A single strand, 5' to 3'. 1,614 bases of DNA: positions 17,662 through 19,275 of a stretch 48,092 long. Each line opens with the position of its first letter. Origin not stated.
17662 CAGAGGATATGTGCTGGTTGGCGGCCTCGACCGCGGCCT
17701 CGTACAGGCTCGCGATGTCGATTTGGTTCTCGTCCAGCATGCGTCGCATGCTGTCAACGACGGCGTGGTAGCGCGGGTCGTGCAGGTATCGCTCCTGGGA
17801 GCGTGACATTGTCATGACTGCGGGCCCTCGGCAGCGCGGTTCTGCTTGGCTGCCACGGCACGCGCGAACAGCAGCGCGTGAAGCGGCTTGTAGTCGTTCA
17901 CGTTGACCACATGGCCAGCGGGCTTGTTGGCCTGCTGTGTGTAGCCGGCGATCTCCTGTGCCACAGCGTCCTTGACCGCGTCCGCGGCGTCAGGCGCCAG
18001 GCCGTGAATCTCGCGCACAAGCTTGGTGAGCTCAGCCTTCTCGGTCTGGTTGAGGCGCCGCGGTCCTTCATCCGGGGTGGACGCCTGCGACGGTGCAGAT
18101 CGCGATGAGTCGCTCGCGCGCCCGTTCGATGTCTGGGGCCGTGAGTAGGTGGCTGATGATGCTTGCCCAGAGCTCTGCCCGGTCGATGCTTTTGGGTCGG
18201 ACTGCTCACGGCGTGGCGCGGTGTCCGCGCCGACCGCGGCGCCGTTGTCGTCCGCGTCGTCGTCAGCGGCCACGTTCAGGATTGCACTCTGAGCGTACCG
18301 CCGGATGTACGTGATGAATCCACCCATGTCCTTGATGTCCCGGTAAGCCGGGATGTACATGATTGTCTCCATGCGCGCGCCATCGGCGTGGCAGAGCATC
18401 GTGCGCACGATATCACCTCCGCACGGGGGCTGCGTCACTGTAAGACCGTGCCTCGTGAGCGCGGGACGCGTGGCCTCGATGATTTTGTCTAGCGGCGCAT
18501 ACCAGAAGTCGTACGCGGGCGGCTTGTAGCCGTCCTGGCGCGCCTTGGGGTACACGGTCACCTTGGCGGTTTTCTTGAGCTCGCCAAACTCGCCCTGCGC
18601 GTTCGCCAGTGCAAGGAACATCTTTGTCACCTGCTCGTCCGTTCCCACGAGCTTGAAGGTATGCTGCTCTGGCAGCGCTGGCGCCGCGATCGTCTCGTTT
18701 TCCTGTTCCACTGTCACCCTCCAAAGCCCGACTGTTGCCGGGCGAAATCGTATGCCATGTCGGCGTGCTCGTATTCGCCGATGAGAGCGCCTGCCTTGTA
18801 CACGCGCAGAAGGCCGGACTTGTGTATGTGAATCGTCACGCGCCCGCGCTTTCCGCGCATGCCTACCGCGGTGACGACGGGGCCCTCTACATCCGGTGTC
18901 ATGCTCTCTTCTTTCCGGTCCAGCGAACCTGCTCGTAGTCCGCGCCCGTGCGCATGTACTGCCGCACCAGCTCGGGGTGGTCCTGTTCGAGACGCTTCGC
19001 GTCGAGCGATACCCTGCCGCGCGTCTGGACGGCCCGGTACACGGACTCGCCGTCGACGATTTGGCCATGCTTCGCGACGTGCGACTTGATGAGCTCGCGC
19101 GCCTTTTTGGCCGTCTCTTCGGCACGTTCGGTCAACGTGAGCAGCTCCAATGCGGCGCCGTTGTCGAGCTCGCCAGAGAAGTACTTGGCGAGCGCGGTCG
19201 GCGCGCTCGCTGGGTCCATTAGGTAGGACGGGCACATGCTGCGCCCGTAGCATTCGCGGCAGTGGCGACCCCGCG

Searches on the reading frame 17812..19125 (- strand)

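Call 32: search_protein_families(library=pfam, proteins=[window:17812-19125:-], max_evalue=0.001)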
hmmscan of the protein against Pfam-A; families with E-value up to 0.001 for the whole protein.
window:17812-19125:- (437 aa): 1 family
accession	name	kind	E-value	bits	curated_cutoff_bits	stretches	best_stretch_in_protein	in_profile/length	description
PF04404.17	ERF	-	3.5e-13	50.2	25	1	196-315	19-148/153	ERF superfamily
